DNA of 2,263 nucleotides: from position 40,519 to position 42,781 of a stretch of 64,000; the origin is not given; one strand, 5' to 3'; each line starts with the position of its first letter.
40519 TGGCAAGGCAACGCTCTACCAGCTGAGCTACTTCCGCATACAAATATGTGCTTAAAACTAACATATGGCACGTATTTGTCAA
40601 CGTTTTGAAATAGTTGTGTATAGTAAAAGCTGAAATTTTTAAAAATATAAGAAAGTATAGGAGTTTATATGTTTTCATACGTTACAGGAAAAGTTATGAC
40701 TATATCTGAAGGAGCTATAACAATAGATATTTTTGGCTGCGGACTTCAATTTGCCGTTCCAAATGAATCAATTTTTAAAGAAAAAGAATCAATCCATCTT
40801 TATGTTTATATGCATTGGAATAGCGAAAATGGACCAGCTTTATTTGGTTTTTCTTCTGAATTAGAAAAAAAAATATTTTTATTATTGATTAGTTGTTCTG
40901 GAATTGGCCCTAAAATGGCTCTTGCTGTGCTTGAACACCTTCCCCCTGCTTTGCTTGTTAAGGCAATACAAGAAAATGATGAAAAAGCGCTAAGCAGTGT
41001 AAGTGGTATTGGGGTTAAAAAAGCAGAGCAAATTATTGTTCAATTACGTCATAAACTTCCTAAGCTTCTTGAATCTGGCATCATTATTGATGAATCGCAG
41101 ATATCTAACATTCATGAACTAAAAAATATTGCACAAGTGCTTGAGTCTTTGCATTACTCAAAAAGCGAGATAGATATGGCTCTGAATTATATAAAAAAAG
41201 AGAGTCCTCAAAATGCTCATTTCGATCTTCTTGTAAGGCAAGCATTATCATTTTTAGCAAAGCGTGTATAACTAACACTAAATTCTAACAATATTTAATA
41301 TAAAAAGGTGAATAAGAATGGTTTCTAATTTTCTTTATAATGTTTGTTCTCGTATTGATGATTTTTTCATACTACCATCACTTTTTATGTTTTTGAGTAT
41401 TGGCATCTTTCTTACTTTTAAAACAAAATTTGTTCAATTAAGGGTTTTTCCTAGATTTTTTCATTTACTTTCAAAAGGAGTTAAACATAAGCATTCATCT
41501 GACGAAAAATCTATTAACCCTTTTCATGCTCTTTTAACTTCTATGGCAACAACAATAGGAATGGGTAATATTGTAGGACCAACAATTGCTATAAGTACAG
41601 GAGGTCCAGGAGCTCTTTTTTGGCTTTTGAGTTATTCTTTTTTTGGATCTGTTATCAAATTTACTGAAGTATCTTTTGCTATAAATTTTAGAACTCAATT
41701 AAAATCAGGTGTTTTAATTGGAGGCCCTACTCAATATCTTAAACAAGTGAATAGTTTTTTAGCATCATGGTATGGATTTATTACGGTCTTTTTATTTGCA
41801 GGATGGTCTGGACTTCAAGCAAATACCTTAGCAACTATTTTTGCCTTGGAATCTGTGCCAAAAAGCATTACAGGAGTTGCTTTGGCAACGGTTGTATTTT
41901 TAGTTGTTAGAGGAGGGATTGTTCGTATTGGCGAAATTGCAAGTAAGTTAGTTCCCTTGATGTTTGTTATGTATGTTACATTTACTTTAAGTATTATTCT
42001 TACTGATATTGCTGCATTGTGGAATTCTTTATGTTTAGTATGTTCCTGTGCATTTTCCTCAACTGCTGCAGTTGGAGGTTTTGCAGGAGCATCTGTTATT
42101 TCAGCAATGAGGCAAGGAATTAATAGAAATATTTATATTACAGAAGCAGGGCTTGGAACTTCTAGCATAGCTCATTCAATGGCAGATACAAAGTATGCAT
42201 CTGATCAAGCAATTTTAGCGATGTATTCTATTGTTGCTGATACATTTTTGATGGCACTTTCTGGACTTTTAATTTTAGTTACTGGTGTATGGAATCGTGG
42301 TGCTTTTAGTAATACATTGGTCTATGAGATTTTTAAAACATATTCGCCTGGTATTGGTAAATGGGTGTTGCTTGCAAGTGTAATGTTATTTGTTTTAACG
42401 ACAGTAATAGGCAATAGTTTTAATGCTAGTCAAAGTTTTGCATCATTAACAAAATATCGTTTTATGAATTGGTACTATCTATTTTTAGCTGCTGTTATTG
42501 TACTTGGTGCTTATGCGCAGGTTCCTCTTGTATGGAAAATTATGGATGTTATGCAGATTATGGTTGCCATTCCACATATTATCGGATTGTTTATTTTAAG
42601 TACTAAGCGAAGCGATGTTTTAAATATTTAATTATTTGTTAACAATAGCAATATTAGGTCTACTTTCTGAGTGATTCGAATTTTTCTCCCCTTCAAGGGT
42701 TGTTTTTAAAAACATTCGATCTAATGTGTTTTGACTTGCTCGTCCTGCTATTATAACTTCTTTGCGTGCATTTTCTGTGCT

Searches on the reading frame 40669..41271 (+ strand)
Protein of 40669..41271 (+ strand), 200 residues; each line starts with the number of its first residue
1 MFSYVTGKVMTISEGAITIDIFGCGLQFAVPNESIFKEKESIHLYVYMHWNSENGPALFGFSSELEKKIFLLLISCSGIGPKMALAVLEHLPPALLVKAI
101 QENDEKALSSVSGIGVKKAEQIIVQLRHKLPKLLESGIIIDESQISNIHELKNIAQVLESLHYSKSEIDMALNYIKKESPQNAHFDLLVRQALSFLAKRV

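Call 20: search_protein_families(library=pfam, proteins=[window:40669-41271:+], max_evalue=0.00001)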
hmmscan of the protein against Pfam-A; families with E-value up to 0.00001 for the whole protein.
window:40669-41271:+ (200 aa): 3 families
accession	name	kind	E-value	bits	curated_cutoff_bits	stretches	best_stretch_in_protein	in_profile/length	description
PF14520.12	HHH_5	-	1.2e-14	54.9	27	1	70-127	1-56/57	Helix-hairpin-helix domain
PF01330.27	RuvA_N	-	1.7e-08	34.9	23.6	1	1-60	1-61/61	RuvA N terminal domain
PF00633.29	HHH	-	6.3e-08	32.5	24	0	99-123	4-28/30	Helix-hairpin-helix motif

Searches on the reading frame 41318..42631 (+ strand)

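Call 20: search_protein_families(library=pfam, proteins=[window:41318-42631:+], max_evalue=0.00001)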
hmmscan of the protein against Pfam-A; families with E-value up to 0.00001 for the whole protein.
window:41318-42631:+ (437 aa): 1 family
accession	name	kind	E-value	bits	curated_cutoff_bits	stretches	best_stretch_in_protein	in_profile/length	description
PF01235.23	Na_Ala_symp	-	3.7e-77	260.7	24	1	56-432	3-373/392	Sodium:alanine symporter family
